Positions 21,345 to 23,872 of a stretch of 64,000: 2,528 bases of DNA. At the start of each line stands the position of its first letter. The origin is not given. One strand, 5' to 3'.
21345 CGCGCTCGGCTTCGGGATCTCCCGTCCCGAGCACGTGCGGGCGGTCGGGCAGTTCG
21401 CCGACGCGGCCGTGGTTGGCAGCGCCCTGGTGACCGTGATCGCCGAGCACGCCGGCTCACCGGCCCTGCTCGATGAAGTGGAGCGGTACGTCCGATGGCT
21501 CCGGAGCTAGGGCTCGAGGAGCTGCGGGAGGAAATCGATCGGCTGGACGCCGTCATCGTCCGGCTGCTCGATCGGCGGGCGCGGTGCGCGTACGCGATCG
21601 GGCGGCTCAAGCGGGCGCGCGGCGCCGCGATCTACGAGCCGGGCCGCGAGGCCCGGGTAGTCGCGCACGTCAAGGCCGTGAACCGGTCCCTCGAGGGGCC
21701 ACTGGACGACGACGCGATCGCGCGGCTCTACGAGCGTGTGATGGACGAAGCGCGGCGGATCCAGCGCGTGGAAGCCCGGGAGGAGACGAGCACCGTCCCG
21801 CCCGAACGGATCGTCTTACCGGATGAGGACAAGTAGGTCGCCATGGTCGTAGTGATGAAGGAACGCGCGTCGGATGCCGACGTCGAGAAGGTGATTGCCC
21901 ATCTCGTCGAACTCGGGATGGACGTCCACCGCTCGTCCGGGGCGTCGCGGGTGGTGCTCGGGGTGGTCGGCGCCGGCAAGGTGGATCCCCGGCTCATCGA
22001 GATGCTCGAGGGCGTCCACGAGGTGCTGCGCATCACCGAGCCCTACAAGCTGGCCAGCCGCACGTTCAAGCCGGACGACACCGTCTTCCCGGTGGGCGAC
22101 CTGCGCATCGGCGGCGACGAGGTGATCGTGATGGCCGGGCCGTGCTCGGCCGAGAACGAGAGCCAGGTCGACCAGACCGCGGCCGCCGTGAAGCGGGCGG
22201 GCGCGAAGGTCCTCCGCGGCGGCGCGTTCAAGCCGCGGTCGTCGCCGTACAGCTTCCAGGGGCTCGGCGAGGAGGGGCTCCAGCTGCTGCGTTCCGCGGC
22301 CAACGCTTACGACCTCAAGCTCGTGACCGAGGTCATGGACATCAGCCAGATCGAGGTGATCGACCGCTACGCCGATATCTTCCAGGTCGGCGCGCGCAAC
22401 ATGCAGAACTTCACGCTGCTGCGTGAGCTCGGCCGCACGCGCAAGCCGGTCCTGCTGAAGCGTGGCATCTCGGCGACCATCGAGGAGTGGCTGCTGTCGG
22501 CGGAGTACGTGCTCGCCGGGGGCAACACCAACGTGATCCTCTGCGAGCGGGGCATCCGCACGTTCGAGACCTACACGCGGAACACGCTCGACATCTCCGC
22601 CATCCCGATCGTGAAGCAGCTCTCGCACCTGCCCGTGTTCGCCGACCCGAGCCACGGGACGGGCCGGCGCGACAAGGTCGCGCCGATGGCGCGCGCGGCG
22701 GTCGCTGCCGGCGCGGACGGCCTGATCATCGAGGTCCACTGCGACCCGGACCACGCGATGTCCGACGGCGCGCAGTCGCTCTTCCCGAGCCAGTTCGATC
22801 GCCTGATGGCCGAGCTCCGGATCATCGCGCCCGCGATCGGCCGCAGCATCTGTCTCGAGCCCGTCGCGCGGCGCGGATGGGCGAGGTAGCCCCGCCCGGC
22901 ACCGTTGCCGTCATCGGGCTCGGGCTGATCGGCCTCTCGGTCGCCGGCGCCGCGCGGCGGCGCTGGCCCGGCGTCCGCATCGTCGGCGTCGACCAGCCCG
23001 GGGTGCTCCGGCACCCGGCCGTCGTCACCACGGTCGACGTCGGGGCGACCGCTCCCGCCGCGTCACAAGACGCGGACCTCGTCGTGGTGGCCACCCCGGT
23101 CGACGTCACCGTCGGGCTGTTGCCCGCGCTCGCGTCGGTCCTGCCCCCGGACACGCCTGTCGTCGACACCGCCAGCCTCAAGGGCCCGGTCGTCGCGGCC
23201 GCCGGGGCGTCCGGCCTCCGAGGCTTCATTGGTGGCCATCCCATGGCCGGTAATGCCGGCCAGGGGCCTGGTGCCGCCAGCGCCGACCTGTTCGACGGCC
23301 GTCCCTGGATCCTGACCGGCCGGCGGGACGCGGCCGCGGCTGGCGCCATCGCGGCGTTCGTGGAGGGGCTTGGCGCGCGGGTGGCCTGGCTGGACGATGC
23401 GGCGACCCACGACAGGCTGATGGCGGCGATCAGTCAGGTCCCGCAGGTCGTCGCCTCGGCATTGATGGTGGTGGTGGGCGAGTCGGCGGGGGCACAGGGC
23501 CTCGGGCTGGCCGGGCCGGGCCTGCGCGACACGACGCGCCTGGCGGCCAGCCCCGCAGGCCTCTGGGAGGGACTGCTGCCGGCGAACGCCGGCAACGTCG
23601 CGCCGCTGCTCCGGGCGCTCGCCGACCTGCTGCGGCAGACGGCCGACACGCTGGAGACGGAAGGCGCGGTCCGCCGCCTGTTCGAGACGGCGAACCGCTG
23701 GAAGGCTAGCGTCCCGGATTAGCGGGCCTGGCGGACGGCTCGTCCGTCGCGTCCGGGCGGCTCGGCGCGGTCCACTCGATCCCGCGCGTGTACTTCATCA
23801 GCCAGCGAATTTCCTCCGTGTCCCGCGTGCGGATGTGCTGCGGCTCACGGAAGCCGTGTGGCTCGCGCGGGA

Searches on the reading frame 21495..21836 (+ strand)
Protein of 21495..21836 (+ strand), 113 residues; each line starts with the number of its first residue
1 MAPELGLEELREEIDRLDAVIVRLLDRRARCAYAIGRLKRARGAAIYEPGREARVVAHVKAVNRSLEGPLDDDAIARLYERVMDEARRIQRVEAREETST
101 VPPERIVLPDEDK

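Call 9: search_protein_families(library=pfam, proteins=[window:21495-21836:+])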
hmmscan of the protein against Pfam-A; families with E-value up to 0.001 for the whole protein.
window:21495-21836:+ (113 aa): 1 family
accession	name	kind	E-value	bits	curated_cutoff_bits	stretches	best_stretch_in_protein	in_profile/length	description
PF01817.26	CM_2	-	5.4e-21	75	27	1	10-91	1-80/80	Chorismate mutase type II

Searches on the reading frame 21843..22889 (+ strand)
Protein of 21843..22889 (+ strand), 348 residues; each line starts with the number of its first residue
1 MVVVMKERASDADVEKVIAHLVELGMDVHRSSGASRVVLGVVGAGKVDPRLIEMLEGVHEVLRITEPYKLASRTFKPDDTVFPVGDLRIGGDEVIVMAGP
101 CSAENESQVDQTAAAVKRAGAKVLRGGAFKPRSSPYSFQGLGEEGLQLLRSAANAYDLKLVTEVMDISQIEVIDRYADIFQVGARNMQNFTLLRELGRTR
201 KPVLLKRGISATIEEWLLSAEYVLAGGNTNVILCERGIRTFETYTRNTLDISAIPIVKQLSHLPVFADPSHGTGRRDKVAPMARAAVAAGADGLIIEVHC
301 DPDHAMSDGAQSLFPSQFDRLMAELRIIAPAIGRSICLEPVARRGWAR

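Call 9: search_protein_families(library=pfam, proteins=[window:21843-22889:+])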
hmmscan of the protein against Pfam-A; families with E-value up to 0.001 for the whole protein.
window:21843-22889:+ (348 aa): 3 families
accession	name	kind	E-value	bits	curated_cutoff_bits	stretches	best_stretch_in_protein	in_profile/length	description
PF00793.26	DAHP_synth_1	-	5.8e-82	275.1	25.5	1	86-321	9-260/270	DAHP synthetase I family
PF18152.6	DAHP_snth_FXD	-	1.5e-15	57.2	27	1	1-66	1-67/67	DAHP synthase ferredoxin-like domain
PF03102.20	NeuB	-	5.4e-11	42.9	22.1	1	141-335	53-239/241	NeuB family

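Call 30: find_related_loci(query=window:21843-22889:+, collection=genome_contigs, flank=10000)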
Query window:21843-22889:+ (348 aa) in genome_contigs; peptide patterns used: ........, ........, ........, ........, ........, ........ (x = any residue, [..] = any of these).
600 stretches matched a pattern (row limit reached: there are more); 600 encode a relative of the query (tblastn E <= 1e-3); the best 80 are kept; 80 distinct loci.
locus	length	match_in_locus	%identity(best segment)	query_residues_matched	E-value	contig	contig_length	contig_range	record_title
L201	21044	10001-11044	97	1-348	0e+0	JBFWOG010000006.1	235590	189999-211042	MAG: Vicinamibacterales bacterium isolate CA_2019_TPBF_130 NODE_506_length_235590_cov_49.399311_TPBF, whole genome shotg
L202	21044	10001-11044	84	1-348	0e+0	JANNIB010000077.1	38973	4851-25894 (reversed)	MAG: Acidobacteriota bacterium isolate SOY_6_C_metabat_167_sub SOY_6_C_k141_4029478, whole genome shotgun sequence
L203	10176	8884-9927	82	1-347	0e+0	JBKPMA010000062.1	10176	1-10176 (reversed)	MAG: Acidobacteriota bacterium isolate GS_HAYS_MAG_00078 GS_HAYS_000001031085, whole genome shotgun sequence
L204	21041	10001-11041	79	1-346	0e+0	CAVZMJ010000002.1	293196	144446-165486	MAG: uncultured Acidobacteriota bacterium isolate MFD02242.bin.2.7 genome assembly, contig: contig_11789, whole genome s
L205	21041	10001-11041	81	1-346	0e+0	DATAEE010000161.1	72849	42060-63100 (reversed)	MAG TPA_asm: Vicinamibacterales bacterium isolate SMAG_U6769 k141_1555648, whole genome shotgun sequence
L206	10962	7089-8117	82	6-347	7e-179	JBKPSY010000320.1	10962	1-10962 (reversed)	MAG: Acidobacteriota bacterium isolate GS_EKS_MAG_00010 GS_EKS_000001377776, whole genome shotgun sequence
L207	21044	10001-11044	81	1-347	4e-178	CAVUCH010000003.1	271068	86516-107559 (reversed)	MAG: Vicinamibacteria bacterium isolate MFD02840.bin.3.332 genome assembly, contig: contig_12381, whole genome shotgun s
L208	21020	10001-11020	75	1-339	5e-161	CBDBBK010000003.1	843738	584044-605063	MAG: Vicinamibacterales bacterium isolate d813070e-d522-4825-9428-f92955092b71 genome assembly, contig: contig_3, whole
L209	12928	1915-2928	68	1-336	1e-153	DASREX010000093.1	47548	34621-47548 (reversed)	MAG TPA_asm: Candidatus Sulfotelmatobacter sp. isolate SMAG_U10017 k141_572891, whole genome shotgun sequence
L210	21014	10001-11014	67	1-336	4e-153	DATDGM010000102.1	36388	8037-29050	MAG TPA_asm: Candidatus Sulfotelmatobacter sp. isolate SMAG_U252 k141_180530, whole genome shotgun sequence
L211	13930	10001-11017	66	1-337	5e-152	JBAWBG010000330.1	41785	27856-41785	MAG: Candidatus Sulfotelmatobacter sp. isolate MFD09399_ilm_asm_bin10 k127_309305, whole genome shotgun sequence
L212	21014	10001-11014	66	1-336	1e-151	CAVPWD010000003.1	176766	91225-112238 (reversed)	MAG: uncultured Acidobacteriaceae bacterium isolate MFD00008.bin.2.35 genome assembly, contig: contig_12977, whole genom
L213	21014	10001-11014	66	1-336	3e-150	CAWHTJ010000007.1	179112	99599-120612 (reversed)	MAG: uncultured Acidobacteriaceae bacterium isolate MFD03346.bin.1.92 genome assembly, contig: contig_31109, whole genom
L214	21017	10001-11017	64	1-337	8e-148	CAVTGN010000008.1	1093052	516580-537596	MAG: Terriglobia bacterium isolate MFD06526.bin.2.110 genome assembly, contig: contig_3542, whole genome shotgun sequenc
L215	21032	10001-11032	65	1-342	1e-147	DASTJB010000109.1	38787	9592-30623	MAG TPA_asm: Candidatus Angelobacter sp. isolate SMAG_U1311 k141_21915, whole genome shotgun sequence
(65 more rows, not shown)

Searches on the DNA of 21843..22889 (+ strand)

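Call 55: search_with_rna_model(model_id=R1, sources=[L201, L202, L203, L204, L205, L206, L207, L208, L209, L210, L211, L212, L213, L214, L215, L216, L217, L218, L219, L220, L221, L222, L223, L224, L225, L226, L227, L228, L229, L230, L231, L232, L233, L234, L235, L236, L237, L238, L239, L240, L241, L242, L243, L244, L245, L246, L247, L248, L249, L250, L251, L252, L253, L254, L255, L256, L257, L258, L259, L260, L261, L262, L263, L264, L265, L266, L267, L268, L269, L270, L271, L272, L273, L274, L275, L276, L277, L278, L279, L280], max_evalue=0.01)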
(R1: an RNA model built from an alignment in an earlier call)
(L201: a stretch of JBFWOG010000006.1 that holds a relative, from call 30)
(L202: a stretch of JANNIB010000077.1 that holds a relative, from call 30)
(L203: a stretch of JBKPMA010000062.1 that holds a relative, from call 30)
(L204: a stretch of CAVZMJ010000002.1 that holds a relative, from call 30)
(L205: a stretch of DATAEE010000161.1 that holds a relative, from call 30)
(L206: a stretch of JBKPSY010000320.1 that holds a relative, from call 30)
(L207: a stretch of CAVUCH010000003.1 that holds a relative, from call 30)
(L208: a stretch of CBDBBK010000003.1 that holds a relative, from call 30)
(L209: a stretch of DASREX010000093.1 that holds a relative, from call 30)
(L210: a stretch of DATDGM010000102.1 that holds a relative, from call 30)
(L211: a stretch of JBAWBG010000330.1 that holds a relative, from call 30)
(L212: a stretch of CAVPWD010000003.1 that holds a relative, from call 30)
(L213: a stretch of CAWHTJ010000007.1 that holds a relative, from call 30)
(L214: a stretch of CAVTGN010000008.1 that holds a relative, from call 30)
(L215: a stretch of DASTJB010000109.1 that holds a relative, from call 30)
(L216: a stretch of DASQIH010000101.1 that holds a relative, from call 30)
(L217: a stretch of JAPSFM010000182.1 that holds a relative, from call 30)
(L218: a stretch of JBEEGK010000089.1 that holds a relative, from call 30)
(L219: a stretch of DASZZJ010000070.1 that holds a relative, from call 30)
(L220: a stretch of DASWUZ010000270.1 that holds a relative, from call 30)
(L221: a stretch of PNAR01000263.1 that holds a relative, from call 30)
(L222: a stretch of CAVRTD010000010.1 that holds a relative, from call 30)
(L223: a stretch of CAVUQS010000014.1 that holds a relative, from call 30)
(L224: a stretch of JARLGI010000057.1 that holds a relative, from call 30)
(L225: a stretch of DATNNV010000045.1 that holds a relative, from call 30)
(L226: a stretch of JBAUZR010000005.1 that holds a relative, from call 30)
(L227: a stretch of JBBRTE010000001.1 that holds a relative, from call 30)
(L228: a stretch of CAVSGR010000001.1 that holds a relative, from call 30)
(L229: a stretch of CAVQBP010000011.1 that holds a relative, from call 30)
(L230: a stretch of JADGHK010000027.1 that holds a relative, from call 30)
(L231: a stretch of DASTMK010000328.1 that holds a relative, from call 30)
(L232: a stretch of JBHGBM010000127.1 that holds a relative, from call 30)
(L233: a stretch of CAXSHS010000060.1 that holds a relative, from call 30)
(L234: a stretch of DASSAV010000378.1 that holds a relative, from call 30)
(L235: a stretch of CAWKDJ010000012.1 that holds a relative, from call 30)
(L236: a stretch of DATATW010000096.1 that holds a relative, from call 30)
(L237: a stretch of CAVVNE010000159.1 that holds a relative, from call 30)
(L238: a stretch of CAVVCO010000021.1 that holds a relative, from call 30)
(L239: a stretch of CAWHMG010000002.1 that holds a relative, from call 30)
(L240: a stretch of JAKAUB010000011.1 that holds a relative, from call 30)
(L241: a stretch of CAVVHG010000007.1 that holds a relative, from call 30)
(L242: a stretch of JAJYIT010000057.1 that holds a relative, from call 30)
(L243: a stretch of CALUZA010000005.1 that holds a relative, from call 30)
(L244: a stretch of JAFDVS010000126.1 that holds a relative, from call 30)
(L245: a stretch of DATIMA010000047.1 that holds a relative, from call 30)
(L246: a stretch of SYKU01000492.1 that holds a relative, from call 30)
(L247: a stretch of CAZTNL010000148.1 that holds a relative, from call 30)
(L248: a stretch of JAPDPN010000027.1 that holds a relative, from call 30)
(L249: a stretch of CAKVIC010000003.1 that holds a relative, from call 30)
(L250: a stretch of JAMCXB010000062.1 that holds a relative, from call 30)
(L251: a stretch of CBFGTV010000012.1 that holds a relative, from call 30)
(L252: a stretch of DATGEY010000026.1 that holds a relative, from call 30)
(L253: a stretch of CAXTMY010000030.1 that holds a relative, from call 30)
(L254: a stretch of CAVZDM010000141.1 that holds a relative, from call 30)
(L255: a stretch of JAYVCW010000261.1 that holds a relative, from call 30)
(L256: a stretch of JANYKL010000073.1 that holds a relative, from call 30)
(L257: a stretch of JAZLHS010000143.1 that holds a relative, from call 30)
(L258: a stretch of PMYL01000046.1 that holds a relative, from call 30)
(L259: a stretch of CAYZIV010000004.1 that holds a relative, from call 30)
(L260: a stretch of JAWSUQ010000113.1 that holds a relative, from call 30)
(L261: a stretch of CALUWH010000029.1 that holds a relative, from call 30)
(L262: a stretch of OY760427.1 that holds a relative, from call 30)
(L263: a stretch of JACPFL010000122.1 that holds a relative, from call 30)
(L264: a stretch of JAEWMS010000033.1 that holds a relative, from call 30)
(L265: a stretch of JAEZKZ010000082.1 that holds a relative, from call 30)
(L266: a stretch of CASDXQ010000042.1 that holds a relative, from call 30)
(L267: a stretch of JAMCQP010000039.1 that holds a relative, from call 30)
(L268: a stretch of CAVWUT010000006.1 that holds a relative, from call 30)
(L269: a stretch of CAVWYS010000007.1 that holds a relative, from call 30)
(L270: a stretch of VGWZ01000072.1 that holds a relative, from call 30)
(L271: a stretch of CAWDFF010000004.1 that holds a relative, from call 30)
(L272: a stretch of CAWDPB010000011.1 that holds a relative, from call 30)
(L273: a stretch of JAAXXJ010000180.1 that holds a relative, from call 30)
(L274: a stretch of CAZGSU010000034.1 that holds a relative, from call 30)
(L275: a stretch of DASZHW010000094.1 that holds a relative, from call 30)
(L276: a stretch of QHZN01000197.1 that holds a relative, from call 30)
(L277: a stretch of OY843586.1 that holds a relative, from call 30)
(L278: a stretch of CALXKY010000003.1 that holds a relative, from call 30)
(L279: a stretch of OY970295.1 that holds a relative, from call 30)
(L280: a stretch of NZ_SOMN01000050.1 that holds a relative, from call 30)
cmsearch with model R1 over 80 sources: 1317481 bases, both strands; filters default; matches with E-value up to 0.01: 10.
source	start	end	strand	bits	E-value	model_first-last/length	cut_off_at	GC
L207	992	1111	+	74.4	1.5e-17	1-123/123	no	0.6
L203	246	365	+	72.7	4.3e-17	1-123/123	no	0.58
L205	1576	1697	+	71.2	1.1e-16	1-123/123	no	0.57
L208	1187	1308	+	64.7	5.8e-15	1-123/123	no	0.58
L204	901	1016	+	60.7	7.1e-14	1-123/123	no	0.59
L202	1588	1714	+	58.7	2.3e-13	1-123/123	no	0.64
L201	1529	1653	+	42.7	4.6e-09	1-123/123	no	0.66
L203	320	439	-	35.8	3.3e-07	1-123/123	no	0.59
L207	1072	1104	-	25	0.00025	85-116/123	no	0.61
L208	1270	1301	-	22.2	0.0014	85-116/123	no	0.59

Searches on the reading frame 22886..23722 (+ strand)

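Call 9: search_protein_families(library=pfam, proteins=[window:22886-23722:+])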
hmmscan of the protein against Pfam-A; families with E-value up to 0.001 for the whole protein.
window:22886-23722:+ (278 aa): 3 families
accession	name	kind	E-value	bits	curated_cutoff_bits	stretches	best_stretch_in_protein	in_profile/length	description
PF02153.23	PDH_N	-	1.1e-25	90.4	26.5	1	19-166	1-152/154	Prephenate dehydrogenase, nucleotide-binding domain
PF20463.3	PDH_C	-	9.9e-11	42.3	22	1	172-258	2-90/102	Prephenate dehydrogenase, dimerization domain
PF03807.23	F420_oxidored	-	0.00085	20.3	21.6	0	6-96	1-92/94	NADP oxidoreductase coenzyme F420-dependent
